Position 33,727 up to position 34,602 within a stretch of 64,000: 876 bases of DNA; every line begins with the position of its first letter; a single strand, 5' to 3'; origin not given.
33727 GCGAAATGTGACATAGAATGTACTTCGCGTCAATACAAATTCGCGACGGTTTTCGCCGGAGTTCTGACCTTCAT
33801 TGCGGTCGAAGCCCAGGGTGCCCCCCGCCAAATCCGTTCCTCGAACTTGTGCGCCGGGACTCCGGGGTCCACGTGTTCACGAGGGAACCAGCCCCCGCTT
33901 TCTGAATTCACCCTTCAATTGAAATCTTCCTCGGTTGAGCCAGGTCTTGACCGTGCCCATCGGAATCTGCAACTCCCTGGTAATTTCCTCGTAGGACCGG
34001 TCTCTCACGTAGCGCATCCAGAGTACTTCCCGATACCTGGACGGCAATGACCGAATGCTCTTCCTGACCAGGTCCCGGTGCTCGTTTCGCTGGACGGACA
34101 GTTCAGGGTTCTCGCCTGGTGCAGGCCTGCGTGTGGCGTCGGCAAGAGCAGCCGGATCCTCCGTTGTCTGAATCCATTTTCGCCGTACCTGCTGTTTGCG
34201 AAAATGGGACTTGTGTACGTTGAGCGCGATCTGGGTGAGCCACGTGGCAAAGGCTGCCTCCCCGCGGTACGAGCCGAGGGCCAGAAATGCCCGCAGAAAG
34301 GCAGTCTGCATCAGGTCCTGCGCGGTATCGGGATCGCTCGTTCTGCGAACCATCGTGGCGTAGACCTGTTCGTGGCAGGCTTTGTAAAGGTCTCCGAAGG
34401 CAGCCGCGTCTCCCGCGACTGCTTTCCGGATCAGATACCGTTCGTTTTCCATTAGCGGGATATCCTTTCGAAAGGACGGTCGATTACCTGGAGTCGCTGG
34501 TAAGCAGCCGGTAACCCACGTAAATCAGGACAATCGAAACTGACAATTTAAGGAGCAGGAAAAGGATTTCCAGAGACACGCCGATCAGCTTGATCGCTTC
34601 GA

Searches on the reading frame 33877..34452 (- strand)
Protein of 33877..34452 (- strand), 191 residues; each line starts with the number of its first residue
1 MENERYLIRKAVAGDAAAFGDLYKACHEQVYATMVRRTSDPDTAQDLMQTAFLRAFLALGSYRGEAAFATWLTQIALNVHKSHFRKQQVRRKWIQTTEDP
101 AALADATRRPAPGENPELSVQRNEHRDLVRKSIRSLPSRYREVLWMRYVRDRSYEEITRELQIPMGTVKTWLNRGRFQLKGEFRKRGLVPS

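Call 3: search_protein_families(library=pfam, proteins=[window:33877-34452:-], max_evalue=1)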
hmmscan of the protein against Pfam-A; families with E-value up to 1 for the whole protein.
window:33877-34452:- (191 aa): 7 families
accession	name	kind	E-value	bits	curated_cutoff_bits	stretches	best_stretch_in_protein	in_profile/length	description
PF04542.20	Sigma70_r2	-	1.7e-14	53.8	24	1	22-88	1-69/71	Sigma-70 region 2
PF08281.18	Sigma70_r4_2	-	1.5e-13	50.6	25.7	1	127-176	2-51/54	Sigma-70, region 4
PF04545.22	Sigma70_r4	-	8.8e-09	35.2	24.1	1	133-180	2-49/50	Sigma-70, region 4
PF13518.12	HTH_28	-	0.042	14.4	25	1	146-174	7-35/52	Helix-turn-helix domain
PF19971.4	TCAD2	-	0.11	13.1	27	1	28-76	5-51/90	Ternary complex associated domain 2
PF04218.19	CENP-B_N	-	0.13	12.4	21.2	1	152-174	23-45/53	CENP-B N-terminal DNA-binding domain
PF13384.12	HTH_23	-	0.14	12.5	24.6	1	149-174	14-40/50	Homeodomain-like domain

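Call 4: search_protein_families(library=ncbifam, proteins=[window:33877-34452:-], max_evalue=1)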
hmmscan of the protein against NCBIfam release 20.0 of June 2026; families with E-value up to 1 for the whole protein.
window:33877-34452:- (191 aa): 96 families (the best 25 are shown)
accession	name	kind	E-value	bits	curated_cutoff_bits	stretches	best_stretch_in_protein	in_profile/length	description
NF007223.0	PRK09641.1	equivalog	3.9e-34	118.1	209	1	7-185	8-186/187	RNA polymerase sigma factor SigW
NF008888.0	PRK11922.1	equivalog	1.1e-33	116.7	204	1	2-184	15-197/231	RNA polymerase sigma factor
TIGR02948.1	SigW_bacill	equivalog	9.5e-31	107.3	243.1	1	6-184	7-185/187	RNA polymerase sigma factor SigW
NF009171.0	PRK12518.1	equivalog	3.8e-30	105.1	208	1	3-188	13-189/191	RNA polymerase sigma factor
NF007216.0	PRK09638.1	equivalog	4.3e-30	104.8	194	1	3-187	4-178/180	RNA polymerase sigma factor SigY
TIGR02937.1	sigma70-ECF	superfamily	3.9e-29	101.4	42.9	1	18-181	2-163/165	sigma-70 family RNA polymerase sigma factor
NF009166.1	PRK12513.1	equivalog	4.5e-29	101.5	206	1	6-172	11-175/193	RNA polymerase sigma factor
TIGR02939.1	RpoE_Sigma70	equivalog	6.1e-29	101.4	236.15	1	3-180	6-183/190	RNA polymerase sigma factor RpoE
NF009168.0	PRK12515.1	subfamily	2.5e-25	89.1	236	1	4-188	9-184/189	RNA polymerase sigma factor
TIGR02950.1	SigM_subfam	subfamily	5.1e-25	88.2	147.95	1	21-181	4-156/159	RNA polymerase sigma factor, SigM family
NF007225.0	PRK09643.1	equivalog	3.4e-24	85.7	190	1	5-181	15-180/204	RNA polymerase sigma factor SigM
TIGR02983.1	SigE-fam_strep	subfamily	3.9e-24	85.4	141.55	1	16-182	5-157/162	SigE family RNA polymerase sigma factor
TIGR02954.1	Sig70_famx3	hypoth_equivalog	1.3e-22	80.4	188.5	1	4-185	3-169/170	RNA polymerase sigma-70 factor, TIGR02954 family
NF009185.0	PRK12533.1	equivalog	2.1e-22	79.9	248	1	39-179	51-189/231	RNA polymerase sigma factor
NF009195.0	PRK12543.1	subfamily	1.1e-21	77.2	197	1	5-174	8-169/192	RNA polymerase sigma factor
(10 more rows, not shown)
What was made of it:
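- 33877..34452 (-): ECF-type sigma-70 factor. Sigma70_r2 and r4_2; TIGR02937 3.9e-29 (calls 3, 4).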
